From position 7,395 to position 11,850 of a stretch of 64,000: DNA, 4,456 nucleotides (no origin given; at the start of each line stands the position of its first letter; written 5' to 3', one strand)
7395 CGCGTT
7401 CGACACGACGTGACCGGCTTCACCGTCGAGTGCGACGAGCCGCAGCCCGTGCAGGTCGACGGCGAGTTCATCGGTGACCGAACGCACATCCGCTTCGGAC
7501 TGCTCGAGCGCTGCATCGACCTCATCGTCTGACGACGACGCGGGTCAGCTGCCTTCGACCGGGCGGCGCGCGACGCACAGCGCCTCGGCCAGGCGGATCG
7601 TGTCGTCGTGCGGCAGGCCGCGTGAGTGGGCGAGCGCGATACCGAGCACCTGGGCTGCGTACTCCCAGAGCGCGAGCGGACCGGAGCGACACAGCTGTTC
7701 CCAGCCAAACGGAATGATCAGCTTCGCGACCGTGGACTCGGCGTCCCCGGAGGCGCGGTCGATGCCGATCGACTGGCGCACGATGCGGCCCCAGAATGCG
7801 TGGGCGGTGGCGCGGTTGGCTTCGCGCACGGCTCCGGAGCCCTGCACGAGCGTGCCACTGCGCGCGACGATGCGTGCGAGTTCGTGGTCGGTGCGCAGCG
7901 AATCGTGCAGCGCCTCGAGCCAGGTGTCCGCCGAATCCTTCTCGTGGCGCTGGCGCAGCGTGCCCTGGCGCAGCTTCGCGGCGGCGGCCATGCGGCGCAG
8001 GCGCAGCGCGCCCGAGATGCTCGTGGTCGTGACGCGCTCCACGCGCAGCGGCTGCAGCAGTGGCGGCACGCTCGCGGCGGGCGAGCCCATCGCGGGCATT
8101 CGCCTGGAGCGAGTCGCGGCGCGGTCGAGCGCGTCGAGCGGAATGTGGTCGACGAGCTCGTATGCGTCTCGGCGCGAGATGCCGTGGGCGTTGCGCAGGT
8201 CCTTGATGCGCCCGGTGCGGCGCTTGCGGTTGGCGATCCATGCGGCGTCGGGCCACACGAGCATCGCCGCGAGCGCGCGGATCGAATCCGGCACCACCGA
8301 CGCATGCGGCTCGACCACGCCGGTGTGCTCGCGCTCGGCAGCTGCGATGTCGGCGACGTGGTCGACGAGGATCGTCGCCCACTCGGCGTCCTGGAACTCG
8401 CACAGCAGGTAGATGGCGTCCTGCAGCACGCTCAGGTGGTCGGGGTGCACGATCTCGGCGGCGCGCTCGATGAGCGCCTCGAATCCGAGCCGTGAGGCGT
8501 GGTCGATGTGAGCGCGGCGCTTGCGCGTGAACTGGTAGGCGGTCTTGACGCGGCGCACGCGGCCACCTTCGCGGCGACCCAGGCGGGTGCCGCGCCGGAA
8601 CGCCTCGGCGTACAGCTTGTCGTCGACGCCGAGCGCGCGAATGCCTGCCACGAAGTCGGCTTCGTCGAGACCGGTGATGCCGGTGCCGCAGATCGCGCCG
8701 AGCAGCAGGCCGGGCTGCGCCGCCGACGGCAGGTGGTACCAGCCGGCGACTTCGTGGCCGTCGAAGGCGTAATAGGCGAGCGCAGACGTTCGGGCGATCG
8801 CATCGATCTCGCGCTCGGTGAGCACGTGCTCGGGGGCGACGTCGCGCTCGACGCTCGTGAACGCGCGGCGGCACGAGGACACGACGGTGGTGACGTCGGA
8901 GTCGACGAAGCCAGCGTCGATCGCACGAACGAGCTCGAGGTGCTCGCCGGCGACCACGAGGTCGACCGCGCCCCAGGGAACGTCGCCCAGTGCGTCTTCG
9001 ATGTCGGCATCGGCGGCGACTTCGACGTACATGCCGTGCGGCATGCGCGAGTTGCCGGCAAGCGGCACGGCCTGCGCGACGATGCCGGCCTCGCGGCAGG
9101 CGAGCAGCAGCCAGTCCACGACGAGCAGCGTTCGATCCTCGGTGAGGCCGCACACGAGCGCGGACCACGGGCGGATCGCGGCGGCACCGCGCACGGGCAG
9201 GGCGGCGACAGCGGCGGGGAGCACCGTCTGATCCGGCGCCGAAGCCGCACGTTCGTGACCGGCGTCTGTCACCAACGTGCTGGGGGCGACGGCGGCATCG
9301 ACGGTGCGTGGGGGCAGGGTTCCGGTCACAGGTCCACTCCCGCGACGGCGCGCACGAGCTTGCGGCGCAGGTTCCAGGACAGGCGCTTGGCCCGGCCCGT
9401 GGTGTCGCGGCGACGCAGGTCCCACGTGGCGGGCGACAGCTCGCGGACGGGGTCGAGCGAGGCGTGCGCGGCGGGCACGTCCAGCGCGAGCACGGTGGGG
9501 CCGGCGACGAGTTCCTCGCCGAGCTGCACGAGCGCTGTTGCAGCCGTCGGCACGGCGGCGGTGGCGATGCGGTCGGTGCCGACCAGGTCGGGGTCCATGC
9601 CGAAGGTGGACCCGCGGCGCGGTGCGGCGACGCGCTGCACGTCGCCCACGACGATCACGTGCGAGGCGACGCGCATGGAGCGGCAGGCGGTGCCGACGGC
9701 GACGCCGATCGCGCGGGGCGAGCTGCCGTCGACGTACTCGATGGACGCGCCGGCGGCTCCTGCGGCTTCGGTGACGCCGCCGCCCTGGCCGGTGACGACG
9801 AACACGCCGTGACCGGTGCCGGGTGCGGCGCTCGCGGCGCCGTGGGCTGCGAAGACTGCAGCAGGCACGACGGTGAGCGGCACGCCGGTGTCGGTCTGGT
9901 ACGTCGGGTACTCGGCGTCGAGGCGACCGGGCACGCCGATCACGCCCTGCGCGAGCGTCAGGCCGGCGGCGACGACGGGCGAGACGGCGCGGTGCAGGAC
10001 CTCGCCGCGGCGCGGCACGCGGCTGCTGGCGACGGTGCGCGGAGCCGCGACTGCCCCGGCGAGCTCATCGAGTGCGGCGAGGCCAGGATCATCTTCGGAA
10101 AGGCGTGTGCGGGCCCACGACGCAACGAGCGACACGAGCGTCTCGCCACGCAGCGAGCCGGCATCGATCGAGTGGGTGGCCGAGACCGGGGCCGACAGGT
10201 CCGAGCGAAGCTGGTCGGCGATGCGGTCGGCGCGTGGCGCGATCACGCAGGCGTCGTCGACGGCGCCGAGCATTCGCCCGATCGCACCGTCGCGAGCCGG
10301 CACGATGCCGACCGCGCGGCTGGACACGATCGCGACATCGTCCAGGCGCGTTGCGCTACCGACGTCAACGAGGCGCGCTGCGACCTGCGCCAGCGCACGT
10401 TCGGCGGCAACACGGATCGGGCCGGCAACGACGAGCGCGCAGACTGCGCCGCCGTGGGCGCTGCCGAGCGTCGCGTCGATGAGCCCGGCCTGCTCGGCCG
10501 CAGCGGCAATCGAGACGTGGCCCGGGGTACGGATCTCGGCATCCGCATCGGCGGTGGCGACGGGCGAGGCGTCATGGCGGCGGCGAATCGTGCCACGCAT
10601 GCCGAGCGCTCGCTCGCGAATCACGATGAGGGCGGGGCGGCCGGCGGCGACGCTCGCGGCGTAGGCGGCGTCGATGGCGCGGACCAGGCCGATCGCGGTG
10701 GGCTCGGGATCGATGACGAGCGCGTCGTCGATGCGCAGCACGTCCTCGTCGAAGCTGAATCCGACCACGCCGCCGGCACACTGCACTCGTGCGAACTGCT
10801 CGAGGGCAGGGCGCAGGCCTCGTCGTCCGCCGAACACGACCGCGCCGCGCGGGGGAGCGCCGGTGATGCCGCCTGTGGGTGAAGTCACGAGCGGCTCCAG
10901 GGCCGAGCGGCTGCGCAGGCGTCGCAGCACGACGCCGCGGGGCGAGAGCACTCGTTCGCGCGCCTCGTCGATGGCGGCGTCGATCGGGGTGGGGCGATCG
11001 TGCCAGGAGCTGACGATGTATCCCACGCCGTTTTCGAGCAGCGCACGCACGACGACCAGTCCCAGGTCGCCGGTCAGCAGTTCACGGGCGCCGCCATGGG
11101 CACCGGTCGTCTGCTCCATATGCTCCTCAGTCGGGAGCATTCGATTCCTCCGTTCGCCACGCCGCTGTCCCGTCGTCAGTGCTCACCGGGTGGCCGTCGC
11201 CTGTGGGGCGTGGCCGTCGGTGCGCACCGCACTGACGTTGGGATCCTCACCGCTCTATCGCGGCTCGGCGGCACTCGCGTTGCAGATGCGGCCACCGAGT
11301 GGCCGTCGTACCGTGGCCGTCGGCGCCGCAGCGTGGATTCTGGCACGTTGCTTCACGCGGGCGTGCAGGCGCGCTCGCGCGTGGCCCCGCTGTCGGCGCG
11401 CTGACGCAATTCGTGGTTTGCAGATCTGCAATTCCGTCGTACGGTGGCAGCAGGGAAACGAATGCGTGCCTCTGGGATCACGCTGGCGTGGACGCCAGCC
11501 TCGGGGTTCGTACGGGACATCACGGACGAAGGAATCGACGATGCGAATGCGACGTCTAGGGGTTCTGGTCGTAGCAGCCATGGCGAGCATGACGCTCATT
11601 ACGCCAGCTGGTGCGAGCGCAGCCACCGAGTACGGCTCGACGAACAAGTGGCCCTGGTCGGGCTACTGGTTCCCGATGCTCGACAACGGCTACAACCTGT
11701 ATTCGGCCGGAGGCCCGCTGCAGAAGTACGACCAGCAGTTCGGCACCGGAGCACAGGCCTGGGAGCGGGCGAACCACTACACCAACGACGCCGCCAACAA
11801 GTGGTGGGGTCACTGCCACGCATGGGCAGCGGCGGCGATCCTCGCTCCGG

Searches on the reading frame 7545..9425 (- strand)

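Call 103: search_protein_families(library=pfam, proteins=[window:7545-9425:-], max_evalue=0.001)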
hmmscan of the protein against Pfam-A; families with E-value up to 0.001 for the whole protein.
window:7545-9425:- (626 aa): 1 family
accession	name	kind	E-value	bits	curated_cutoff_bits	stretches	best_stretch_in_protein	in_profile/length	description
PF20169.3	DUF6537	-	1.1e-12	48.7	27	1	333-545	4-201/203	Family of unknown function (DUF6537)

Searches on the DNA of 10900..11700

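Call 102: search_with_rna_model(model_id=R2, source=window, start=10900, end=11700, max_evalue=10, show_alignments=1, filters=off)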
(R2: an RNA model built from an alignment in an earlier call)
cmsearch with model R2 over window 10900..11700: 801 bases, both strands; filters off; matches with E-value up to 10: 27.
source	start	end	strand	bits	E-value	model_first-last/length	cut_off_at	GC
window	11218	11334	-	19.2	3.5e-05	1-132/132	no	0.72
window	11283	11302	+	9.6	0.008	1-132/132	no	0.7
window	11214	11235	+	4.5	0.14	55-76/132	no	0.73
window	11434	11456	-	2.9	0.34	1-132/132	no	0.7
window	11614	11635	+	1.8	0.61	1-132/132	no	0.73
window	11635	11666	-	1.4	0.77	97-128/132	no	0.66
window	11556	11577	-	0.8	1.1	1-132/132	no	0.59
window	11068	11090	-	0.3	1.4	103-125/132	no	0.74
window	11354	11381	-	-1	2.9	101-127/132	no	0.86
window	11180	11209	+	-1.2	3.2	99-128/132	no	0.77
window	11170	11202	-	-1.2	3.3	1-132/132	no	0.73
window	11354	11381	+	-1.8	4.6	101-127/132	no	0.86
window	11255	11265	+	-1.9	4.9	1-132/132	no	0.64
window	11385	11406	+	-2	5.2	52-76/132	no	0.82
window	11050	11072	+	-2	5.2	20-42/132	no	0.74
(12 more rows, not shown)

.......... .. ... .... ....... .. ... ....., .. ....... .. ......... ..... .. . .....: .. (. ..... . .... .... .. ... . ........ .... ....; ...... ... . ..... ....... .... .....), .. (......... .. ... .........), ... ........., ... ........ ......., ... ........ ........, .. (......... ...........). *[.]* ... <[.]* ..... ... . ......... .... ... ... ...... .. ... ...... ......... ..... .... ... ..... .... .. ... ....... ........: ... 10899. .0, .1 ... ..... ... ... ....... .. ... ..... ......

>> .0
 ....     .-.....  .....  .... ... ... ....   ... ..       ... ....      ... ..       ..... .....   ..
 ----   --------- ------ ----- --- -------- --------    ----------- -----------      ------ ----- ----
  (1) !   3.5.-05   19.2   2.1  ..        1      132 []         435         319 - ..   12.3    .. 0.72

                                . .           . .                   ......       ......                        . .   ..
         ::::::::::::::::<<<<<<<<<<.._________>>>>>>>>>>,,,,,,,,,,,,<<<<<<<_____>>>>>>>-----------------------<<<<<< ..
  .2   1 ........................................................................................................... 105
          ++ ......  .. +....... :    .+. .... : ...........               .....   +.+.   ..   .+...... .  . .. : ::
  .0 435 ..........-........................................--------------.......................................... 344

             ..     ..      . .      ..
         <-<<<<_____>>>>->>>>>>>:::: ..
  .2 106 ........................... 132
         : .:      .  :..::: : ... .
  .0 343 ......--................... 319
